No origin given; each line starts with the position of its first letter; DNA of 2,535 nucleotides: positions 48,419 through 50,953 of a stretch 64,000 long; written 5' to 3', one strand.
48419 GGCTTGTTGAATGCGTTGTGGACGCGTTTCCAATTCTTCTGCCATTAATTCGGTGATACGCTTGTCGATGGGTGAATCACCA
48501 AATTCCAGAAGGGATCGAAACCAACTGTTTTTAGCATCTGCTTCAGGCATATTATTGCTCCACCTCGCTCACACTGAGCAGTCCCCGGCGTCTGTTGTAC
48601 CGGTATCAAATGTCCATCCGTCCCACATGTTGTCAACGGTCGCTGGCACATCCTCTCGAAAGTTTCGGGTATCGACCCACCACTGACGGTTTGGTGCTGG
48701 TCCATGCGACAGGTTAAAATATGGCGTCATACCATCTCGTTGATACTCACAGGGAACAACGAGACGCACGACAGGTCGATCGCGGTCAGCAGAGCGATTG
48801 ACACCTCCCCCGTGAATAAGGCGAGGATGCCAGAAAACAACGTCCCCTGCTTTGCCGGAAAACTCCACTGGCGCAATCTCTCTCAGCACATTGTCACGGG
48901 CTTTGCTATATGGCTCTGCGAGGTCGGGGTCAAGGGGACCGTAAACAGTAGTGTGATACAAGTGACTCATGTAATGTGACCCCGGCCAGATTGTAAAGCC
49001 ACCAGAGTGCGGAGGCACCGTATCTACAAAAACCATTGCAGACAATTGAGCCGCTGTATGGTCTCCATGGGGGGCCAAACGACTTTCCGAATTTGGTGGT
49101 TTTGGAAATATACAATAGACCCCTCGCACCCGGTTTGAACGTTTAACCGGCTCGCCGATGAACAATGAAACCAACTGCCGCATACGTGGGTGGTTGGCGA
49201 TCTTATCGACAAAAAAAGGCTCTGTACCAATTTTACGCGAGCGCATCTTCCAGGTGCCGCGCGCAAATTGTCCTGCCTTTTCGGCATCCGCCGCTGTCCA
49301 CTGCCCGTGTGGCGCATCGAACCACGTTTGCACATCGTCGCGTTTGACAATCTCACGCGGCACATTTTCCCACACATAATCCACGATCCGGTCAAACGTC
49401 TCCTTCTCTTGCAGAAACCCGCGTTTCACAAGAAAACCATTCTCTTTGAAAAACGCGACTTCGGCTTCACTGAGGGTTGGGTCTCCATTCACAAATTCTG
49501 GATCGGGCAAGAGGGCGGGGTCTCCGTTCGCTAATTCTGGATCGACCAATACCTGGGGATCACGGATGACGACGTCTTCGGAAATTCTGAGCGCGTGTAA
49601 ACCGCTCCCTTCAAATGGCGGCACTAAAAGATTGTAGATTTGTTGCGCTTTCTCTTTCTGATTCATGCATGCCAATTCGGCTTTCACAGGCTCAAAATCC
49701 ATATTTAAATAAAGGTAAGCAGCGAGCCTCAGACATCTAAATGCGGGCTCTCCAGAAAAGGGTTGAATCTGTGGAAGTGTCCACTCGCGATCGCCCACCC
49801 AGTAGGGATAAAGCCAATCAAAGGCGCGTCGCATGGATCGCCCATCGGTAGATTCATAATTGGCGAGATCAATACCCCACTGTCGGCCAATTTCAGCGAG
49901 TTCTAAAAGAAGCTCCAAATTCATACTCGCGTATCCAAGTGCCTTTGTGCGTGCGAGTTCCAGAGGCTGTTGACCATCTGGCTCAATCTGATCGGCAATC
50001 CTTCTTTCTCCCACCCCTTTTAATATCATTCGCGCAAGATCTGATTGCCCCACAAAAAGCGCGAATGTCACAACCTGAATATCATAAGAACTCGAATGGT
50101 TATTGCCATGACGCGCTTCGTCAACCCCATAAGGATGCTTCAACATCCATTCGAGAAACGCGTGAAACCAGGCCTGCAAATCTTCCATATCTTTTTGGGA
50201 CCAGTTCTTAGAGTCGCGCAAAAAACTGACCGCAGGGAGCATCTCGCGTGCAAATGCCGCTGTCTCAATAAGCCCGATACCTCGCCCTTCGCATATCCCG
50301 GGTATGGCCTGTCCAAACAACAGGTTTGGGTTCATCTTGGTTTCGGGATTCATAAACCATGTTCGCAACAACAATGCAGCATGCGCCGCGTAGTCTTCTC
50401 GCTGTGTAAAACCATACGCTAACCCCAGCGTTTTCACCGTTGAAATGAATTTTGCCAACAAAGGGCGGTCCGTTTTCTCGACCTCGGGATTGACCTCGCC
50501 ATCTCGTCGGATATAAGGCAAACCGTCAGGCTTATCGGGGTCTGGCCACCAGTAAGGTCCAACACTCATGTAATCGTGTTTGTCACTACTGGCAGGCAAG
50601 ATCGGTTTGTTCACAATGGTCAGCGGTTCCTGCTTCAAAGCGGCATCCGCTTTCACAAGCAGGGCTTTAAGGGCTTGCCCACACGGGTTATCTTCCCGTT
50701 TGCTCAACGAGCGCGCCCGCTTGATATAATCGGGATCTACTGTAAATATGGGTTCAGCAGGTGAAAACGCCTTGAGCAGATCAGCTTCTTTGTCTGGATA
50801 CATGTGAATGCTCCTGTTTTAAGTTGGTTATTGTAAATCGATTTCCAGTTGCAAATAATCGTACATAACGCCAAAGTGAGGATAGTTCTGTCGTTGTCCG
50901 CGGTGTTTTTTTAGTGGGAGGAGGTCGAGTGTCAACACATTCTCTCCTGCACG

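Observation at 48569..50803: Alginate-lyase/heparinase-N-like domain covalently fused to a PhyH dioxygenase domain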

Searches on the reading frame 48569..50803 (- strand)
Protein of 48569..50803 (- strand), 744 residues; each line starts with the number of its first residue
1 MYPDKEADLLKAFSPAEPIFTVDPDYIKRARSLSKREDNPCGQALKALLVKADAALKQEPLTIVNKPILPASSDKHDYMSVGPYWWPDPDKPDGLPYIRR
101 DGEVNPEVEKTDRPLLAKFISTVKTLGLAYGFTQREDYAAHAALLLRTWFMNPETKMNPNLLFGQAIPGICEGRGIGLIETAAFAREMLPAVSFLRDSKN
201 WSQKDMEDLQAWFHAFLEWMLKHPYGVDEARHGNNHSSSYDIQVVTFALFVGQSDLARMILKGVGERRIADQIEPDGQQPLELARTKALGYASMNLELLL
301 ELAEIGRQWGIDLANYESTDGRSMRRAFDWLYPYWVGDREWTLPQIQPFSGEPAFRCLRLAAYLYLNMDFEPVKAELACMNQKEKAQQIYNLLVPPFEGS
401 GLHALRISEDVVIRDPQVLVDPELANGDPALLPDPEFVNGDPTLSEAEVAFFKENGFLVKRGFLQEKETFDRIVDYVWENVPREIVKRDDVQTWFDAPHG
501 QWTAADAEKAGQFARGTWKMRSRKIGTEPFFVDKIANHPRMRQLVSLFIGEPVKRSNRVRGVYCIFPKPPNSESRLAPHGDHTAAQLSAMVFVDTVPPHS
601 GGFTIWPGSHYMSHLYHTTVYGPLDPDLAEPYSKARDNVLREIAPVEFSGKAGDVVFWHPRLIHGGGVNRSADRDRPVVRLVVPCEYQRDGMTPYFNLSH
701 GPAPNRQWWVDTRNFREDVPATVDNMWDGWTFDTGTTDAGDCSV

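Call 3: search_protein_families(library=pfam, proteins=[window:48569-50803:-], max_evalue=0.1)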
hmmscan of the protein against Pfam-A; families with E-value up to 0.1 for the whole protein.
window:48569-50803:- (744 aa): 3 families
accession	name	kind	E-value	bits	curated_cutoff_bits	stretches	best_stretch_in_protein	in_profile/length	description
PF05426.18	Alginate_lyase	-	4e-86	289.3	22.2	1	63-341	2-275/275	Alginate lyase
PF05721.19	PhyH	-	1.4e-17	65.1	22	1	452-675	1-210/213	Phytanoyl-CoA dioxygenase (PhyH)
PF09212.16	CBM27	-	0.077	13.6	20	0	339-399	30-90/173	Carbohydrate binding module 27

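Call 4: search_protein_families(library=ncbifam, proteins=[window:48569-50803:-], max_evalue=0.1)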
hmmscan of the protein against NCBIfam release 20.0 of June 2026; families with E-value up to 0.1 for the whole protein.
window:48569-50803:- (744 aa): 1 family
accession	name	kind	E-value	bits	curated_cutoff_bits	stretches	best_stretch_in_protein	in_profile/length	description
NF001469.0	PRK00325.1-4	equivalog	0.0047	16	366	1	229-317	188-276/360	polysaccharide lyase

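Call 6: search_solved_structures(query=window:48569-50803:-, max_evalue=0.01, show_alignments=3)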
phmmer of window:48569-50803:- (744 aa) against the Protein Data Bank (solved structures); distinct sequences matched with E-value up to 0.01: 11.
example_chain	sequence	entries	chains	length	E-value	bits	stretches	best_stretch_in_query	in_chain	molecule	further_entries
3nfv_A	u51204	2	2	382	8e-89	302.2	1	32-390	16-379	alginate lyase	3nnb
9fi1_A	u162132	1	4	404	1.6e-63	218.5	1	52-355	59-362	Alginate lyase family protein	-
8bdq_A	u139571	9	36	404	3.1e-63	217.5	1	52-355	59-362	Alginate lyase family protein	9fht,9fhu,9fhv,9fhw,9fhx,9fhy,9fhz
9fi5_A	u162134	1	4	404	1.1e-62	215.7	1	52-355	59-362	Alginate lyase family protein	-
9fi0_A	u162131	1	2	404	1.5e-62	215.3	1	52-355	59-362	Alginate lyase family protein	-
9fi3_A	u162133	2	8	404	1.5e-62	215.3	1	52-355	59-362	Alginate lyase family protein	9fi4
9fi6_A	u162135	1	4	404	3.8e-62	213.9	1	52-355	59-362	Alginate lyase family protein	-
7wxj_A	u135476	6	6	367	0.00053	21.7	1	191-337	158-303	poly(beta-D-mannuronate) lyase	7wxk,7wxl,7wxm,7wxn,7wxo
7wxp_A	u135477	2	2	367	0.0013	20.3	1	191-337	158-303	poly(beta-D-mannuronate) lyase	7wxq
7xtf_A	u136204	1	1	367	0.0014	20.2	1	191-337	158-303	Poly(Beta-D-mannuronate) lyase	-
7wxr_A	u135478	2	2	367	0.004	18.7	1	191-337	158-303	poly(beta-D-mannuronate) lyase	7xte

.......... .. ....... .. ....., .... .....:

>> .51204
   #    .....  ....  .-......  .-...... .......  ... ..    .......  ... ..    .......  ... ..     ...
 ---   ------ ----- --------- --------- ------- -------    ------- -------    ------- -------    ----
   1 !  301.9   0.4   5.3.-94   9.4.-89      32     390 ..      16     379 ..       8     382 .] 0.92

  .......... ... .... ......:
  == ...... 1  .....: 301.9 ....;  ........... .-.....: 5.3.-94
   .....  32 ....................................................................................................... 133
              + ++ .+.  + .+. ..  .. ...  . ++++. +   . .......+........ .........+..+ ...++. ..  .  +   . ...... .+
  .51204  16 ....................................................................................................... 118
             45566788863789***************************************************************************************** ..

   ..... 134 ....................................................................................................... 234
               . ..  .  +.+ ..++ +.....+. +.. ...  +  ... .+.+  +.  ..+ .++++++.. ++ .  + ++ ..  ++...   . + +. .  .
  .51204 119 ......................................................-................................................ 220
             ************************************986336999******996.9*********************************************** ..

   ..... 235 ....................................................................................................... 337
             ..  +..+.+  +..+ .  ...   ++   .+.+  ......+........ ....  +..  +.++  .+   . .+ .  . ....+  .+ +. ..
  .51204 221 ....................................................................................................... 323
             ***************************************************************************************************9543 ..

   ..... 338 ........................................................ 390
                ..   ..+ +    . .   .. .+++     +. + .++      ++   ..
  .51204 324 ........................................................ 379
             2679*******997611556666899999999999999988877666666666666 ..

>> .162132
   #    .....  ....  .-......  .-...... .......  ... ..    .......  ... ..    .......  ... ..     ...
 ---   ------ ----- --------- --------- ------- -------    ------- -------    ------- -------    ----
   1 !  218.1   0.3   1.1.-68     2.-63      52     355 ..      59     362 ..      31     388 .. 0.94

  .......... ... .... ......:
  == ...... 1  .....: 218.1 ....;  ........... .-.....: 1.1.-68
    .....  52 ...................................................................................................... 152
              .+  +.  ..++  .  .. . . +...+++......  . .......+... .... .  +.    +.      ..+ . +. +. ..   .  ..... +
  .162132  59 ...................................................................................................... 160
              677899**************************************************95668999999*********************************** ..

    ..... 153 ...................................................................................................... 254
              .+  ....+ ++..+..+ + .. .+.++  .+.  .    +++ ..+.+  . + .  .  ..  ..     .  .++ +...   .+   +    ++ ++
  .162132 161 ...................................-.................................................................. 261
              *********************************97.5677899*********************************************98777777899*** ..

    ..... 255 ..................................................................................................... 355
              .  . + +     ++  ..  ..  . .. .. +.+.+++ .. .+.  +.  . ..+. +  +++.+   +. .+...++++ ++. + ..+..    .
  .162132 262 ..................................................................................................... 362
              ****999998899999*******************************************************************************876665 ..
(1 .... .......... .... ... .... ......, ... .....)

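Call 7: find_homologous_proteins(query=window:48569-50803:-, max_evalue=1e-10)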
Query window:48569-50803:- (744 aa): 1671 proteins with E <= 1e-10 among 8000 candidates; the best 120 are listed.
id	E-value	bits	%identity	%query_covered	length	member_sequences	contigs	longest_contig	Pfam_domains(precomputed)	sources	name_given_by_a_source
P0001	0.0e+0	1727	97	100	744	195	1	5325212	PF05426.19,PF05721.20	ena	-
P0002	0.0e+0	1493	86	99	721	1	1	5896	PF05426.19,PF05721.20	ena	-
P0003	0.0e+0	1489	83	99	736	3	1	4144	PF05426.19,PF05721.20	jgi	-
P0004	0.0e+0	1488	84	99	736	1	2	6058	PF05426.19,PF05721.20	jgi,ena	-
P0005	0.0e+0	1486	85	99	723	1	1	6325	PF05426.19,PF05721.20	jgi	jgi:hypothetical protein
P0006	0.0e+0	1456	83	99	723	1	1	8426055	PF05426.19,PF05721.20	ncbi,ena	-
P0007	0.0e+0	1442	82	99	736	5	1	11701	PF05426.19,PF05721.20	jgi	-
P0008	0.0e+0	1424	82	99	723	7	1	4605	PF05426.19,PF05721.20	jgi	jgi:hypothetical protein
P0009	0.0e+0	1414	79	100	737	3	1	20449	PF05426.19,PF05721.20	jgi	jgi:hypothetical protein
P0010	0.0e+0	1401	79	99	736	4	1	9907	PF05426.19,PF05721.20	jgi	jgi:hypothetical protein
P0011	0.0e+0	1394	79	99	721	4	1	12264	PF05426.19,PF05721.20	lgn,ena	-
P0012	0.0e+0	1384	79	99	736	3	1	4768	PF05426.19,PF05721.20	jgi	jgi:hypothetical protein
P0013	0.0e+0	1382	79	99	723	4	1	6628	PF05426.19,PF05721.20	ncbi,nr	ncbi:MAG: hypothetical protein HOE48_16965 [Candidatus Latescibacteria bacterium]|nr:hypothetical pr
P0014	0.0e+0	1369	78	98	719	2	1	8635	PF05426.19,PF05721.20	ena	-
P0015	0.0e+0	1363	78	99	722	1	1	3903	PF05426.19,PF05721.20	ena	-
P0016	0.0e+0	1352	77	99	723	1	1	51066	PF05426.19,PF05721.20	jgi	-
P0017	0.0e+0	1333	76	99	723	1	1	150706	PF05426.19,PF05721.20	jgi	jgi:hypothetical protein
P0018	0.0e+0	1329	77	99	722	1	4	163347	PF05426.19,PF05721.20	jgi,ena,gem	jgi:hypothetical protein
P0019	0.0e+0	1310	74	99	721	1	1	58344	PF05426.19,PF05721.20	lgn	-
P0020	0.0e+0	1297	74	99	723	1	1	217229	PF05426.19,PF05721.20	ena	-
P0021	0.0e+0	1294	74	99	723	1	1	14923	PF05426.19,PF05721.20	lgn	-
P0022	0.0e+0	1280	73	99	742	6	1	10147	PF05426.19,PF05721.20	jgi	-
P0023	0.0e+0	1268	72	99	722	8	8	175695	PF05426.19,PF05721.20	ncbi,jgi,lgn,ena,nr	ncbi:alginate lyase family protein [bacterium]|jgi:hypothetical protein|nr:hypothetical protein [Gem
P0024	0.0e+0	1261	72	99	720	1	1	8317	PF05426.19,PF05721.20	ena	-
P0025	0.0e+0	1257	71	99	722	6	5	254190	PF05426.19,PF05721.20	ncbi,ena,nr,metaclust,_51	ncbi:MAG: hypothetical protein CME19_01705 [Gemmatimonadetes bacterium]|nr:hypothetical protein [Gem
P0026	0.0e+0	1234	70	99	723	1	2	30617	PF05426.19,PF05721.20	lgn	-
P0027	0.0e+0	1228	69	99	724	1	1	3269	PF05426.19,PF05721.20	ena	-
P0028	0.0e+0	1222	69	98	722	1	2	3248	PF05426.19,PF05721.20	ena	-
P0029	0.0e+0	1218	69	98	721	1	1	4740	PF05426.19,PF05721.20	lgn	-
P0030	0.0e+0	1206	70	98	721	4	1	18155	PF05426.19,PF05721.20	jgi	jgi:hypothetical protein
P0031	0.0e+0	1200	69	98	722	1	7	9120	PF05426.19,PF05721.20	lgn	-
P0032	0.0e+0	1193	68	99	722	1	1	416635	PF05426.19,PF05721.20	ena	-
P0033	0.0e+0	1189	68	99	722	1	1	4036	PF05426.19,PF05721.20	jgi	jgi:hypothetical protein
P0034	0.0e+0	1157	67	98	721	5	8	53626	PF05426.19,PF05721.20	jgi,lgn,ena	jgi:hypothetical protein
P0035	0.0e+0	1154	67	98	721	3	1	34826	PF05426.19,PF05721.20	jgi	jgi:hypothetical protein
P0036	0.0e+0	1133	92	71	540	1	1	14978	PF05426.19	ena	-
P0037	0.0e+0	1120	68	99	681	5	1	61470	PF05426.19,PF05721.20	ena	-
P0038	0.0e+0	1043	96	63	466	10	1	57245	PF05426.19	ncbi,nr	ncbi:MAG: alginate lyase family protein [Gemmatimonadetes bacterium]|nr:alginate lyase family protei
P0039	2.7e-283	960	90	61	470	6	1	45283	PF05426.19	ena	-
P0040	5.2e-173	596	46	45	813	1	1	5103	PF05426.19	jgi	jgi:hypothetical protein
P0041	1.3e-152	528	47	47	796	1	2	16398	PF05426.19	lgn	-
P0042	2.0e-152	527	48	45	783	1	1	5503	PF05426.19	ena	-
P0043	4.4e-151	523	43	51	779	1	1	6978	PF05426.19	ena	-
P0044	3.2e-148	514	44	47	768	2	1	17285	PF05426.19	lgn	-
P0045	3.6e-147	510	45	47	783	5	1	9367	PF05426.19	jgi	jgi:hypothetical protein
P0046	4.2e-147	510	44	44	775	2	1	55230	PF05426.19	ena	-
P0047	6.7e-147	509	39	57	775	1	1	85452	PF05426.19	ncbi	-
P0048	1.3e-145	505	42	51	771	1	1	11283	PF05426.19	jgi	jgi:hypothetical protein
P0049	2.9e-145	504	43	49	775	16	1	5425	PF05426.19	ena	-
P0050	2.0e-144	501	43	51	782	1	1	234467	PF05426.19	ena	-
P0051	2.5e-144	501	42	51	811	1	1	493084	PF05426.19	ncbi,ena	-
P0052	5.0e-142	493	38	62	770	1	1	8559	PF05426.19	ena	-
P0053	2.0e-141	491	41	52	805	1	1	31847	PF05426.19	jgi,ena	-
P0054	4.4e-140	487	41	47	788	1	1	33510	PF05426.19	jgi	jgi:hypothetical protein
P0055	1.9e-135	471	44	48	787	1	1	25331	PF05426.19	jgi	jgi:Alginate lyase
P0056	1.9e-132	461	41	42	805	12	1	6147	PF05426.19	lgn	-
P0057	1.4e-131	458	41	48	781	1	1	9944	PF05426.19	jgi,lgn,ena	jgi:hypothetical protein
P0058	5.3e-129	450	44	44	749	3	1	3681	PF05426.19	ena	-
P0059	3.6e-127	444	34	50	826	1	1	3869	PF05426.19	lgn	-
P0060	1.0e-110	390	49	51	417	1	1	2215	PF05426.19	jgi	-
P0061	8.0e-109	383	50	48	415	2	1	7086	PF05426.19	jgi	-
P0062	9.9e-109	383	48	50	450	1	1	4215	PF05426.19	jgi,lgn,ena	-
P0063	2.5e-108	382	50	48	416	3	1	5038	PF05426.19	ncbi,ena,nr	ncbi:MAG TPA: alginate lyase [Phycisphaerales bacterium]|nr:alginate lyase [Phycisphaerales bacteriu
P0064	3.5e-108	381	50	48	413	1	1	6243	PF05426.19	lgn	-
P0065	4.0e-108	381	48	50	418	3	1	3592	PF05426.19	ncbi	-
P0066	9.4e-108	380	50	48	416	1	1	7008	PF05426.19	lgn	-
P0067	1.2e-107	379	48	50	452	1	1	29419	PF05426.19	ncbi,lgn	-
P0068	1.9e-107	379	48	51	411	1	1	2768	PF05426.19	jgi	jgi:hypothetical protein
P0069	2.8e-107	378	50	48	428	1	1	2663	PF05426.19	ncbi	-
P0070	3.7e-107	378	50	49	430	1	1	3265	PF05426.19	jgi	jgi:hypothetical protein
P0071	4.4e-107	377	49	47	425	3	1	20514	PF05426.19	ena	-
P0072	6.6e-107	377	49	51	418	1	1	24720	PF05426.19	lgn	-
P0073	2.0e-106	375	48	51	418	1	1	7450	PF05426.19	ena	-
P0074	7.0e-106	374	47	50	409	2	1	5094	PF05426.19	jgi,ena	-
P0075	9.9e-106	373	47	48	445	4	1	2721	PF05426.19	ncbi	-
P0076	1.1e-105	373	50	48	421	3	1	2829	PF05426.19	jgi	jgi:hypothetical protein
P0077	1.3e-105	373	47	51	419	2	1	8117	PF05426.19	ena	-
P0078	1.7e-105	372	49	51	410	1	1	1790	PF05426.19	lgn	-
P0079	1.8e-105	372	47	50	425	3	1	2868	PF05426.19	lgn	-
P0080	2.1e-105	372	50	44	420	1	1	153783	PF05426.19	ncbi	-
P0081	2.2e-105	372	47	50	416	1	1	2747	PF05426.19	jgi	jgi:hypothetical protein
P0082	2.6e-105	372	48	48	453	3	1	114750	PF05426.19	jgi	jgi:hypothetical protein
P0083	3.8e-105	371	47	50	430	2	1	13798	PF05426.19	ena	-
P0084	4.1e-105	371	46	53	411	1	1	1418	PF05426.19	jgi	jgi:hypothetical protein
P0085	4.5e-105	371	50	49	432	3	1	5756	PF05426.19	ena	-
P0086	5.2e-105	371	48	47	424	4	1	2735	PF05426.19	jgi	jgi:hypothetical protein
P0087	1.5e-104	369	48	49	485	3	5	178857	PF05426.19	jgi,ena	-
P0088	1.7e-104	369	48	48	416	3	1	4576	PF05426.19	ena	-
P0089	1.7e-104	369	46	51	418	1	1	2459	PF05426.19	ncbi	-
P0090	2.1e-104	369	49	44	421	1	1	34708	PF05426.19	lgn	-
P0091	4.2e-104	368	46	52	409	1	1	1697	PF05426.19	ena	-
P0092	7.5e-104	367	48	48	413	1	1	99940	PF05426.19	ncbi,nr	ncbi:MAG: alginate lyase family protein [Pirellulales bacterium]|nr:alginate lyase family protein [P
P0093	1.1e-103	366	48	47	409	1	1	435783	PF05426.19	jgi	jgi:hypothetical protein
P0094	1.4e-103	366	47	50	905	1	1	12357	PF05426.19,PF06739.18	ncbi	ncbi:MAG: alginate lyase family protein [Planctomycetota bacterium]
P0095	1.5e-103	366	48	48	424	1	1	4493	PF05426.19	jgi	jgi:Alginate lyase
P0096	1.5e-103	366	49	51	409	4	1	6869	PF05426.19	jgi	-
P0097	2.4e-103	365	45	51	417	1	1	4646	PF05426.19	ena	-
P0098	2.9e-103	365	48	47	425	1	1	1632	PF05426.19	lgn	-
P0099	3.2e-103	365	47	48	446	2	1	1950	PF05426.19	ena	-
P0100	3.8e-103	365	48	48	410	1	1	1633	PF05426.19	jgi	-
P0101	3.8e-103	364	48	49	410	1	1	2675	PF05426.19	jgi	jgi:hypothetical protein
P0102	5.5e-103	364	46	50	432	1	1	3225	PF05426.19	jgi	jgi:Alginate lyase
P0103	5.5e-103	364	50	45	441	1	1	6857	PF05426.19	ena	-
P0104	6.0e-103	364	47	50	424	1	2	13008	PF05426.19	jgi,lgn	-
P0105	6.2e-103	364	47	48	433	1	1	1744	PF05426.19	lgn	-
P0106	6.3e-103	364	45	50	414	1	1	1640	PF05426.19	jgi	jgi:hypothetical protein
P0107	8.7e-103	363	49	48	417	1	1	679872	PF05426.19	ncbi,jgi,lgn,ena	jgi:hypothetical protein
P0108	9.5e-103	363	47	51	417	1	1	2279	PF05426.19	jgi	jgi:hypothetical protein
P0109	1.2e-102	363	47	48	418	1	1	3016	PF05426.19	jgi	jgi:hypothetical protein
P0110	1.3e-102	363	52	44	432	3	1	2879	PF05426.19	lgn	-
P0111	1.8e-102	362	47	49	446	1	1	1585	PF05426.19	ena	-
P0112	1.8e-102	362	48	52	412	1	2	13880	PF05426.19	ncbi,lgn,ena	-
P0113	2.3e-102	362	47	48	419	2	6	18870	PF05426.19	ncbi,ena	-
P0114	2.6e-102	362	45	48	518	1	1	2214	PF05426.19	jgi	jgi:hypothetical protein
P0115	2.7e-102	362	48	50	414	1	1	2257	PF05426.19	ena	-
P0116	2.7e-102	362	47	49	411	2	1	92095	PF05426.19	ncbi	ncbi:MAG: alginate lyase family protein [Adhaeribacter sp.]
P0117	2.9e-102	362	48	48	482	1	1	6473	PF05426.19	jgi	jgi:hypothetical protein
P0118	3.1e-102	361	50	45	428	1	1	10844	PF05426.19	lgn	-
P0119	3.2e-102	361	45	51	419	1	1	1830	PF05426.19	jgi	jgi:hypothetical protein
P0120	3.9e-102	361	49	51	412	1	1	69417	PF05426.19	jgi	jgi:hypothetical protein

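Call 19: find_encoding_contigs(protein=P0006, flank=10000, max_places=3)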
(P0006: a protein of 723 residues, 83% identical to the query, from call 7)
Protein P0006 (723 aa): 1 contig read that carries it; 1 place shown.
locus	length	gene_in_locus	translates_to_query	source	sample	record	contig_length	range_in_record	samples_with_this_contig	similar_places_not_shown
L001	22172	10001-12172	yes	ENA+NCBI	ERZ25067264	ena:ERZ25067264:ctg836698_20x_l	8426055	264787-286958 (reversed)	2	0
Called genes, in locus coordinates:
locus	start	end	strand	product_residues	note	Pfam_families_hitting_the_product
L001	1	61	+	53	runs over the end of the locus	-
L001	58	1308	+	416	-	PF13088:BNR_2, PF24316:Tli3 (faint), PF02012:BNR (faint)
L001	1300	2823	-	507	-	-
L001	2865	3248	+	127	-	-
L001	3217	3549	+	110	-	PF08734:GYD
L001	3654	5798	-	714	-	PF16371:MetallophosN (weak), PF00149:Metallophos, PF13360:PQQ_2, PF25293:Beta-prop_EMC1_N (faint), PF01011:PQQ (faint), PF13570:Beta-prop_ACSF4, PF13360:PQQ_2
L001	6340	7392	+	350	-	PF02826:2-Hacid_dh_C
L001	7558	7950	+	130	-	-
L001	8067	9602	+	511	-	PF01564:Spermine_synth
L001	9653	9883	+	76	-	-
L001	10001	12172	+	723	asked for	PF05426:Alginate_lyase, PF05721:PhyH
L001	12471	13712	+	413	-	PF13542:HTH_Tnp_ISL3, PF01610:DDE_Tnp_ISL3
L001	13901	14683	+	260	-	PF01636:APH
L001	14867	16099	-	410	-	PF00872:Transposase_mut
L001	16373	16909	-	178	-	PF01609:DDE_Tnp_1, PF13751:DDE_Tnp_1_6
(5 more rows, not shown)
